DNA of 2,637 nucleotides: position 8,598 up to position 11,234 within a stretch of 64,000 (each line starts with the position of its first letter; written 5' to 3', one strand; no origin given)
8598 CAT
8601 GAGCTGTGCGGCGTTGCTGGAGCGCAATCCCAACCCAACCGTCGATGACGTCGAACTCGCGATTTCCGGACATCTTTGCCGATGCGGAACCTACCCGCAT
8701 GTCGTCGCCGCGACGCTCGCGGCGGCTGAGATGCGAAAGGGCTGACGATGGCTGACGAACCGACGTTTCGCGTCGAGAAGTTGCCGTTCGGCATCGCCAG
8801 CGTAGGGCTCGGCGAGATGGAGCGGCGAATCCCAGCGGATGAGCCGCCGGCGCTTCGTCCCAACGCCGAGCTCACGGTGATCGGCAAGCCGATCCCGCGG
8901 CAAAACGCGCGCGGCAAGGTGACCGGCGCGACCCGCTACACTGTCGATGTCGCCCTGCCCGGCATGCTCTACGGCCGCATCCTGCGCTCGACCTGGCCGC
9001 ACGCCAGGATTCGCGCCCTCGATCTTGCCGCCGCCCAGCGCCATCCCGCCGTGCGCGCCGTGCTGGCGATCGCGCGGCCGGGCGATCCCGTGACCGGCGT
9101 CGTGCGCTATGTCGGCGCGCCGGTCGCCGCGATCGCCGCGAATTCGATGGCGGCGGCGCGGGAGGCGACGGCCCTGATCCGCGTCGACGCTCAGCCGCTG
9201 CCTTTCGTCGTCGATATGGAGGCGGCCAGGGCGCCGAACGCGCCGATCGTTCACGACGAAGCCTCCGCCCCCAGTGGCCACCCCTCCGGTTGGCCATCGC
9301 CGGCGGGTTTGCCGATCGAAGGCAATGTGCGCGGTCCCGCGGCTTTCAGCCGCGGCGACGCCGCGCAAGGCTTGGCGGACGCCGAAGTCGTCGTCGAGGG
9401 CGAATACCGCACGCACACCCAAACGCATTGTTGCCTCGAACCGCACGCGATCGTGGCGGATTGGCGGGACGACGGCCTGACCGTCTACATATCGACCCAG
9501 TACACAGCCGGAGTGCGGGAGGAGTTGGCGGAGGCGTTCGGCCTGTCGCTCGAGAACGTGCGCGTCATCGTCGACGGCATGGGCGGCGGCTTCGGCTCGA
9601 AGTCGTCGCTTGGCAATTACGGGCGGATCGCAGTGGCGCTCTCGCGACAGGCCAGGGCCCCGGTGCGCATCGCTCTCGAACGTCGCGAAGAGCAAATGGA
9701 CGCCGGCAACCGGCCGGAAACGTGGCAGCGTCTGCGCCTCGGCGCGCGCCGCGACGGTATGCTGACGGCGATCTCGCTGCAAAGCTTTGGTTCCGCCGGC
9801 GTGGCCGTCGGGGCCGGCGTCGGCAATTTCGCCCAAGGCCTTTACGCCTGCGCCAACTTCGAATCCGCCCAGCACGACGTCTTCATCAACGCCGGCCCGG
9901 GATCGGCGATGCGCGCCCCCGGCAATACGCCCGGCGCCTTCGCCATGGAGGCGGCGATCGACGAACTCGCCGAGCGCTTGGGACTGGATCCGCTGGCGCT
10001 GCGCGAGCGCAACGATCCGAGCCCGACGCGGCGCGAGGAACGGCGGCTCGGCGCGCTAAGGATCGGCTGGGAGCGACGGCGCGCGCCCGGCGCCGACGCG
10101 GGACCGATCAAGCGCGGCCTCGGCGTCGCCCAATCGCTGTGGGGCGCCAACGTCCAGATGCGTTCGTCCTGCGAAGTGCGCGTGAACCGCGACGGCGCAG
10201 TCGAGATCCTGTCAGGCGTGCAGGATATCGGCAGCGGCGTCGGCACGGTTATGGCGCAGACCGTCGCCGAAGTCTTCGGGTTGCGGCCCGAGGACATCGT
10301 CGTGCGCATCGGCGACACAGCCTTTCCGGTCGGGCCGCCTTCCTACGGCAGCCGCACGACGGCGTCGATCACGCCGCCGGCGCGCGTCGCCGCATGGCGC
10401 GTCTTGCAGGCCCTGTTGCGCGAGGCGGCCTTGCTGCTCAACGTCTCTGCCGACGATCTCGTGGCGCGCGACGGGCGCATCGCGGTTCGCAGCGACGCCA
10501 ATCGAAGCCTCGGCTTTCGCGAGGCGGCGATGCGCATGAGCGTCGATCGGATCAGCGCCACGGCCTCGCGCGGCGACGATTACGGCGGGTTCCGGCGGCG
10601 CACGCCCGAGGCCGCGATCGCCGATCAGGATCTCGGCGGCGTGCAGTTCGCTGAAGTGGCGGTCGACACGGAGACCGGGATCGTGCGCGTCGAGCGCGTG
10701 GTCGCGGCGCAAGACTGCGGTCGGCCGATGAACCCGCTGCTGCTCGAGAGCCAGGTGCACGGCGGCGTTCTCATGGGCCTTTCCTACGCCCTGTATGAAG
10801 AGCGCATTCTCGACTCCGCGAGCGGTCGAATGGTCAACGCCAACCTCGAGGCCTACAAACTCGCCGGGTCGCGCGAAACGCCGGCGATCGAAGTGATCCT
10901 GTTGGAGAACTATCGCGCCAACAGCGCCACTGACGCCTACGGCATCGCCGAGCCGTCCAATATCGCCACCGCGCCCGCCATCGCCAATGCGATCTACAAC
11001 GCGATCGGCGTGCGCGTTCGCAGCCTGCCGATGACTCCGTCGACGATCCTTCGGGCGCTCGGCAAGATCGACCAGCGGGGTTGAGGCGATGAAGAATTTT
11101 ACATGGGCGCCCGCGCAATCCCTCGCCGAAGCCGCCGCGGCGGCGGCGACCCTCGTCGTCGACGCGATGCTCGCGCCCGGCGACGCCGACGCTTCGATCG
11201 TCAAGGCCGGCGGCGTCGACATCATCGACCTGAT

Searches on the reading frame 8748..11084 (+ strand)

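Call 18: search_protein_families(library=pfam, proteins=[window:8748-11084:+], max_evalue=0.00001)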
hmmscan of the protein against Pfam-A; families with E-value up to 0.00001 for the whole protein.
window:8748-11084:+ (778 aa): 3 families
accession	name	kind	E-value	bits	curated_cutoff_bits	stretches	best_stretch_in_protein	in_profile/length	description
PF20256.3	MoCoBD_2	-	2.7e-61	208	27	1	438-712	5-283/283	Molybdopterin cofactor-binding domain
PF02738.23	MoCoBD_1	-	9.1e-61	205.5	27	1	199-422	12-243/244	Molybdopterin cofactor-binding domain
PF01315.27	Ald_Xan_dh_C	-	4.2e-16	59.7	31.3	1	59-151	1-109/110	Aldehyde oxidase and xanthine dehydrogenase, a/b hammerhead domain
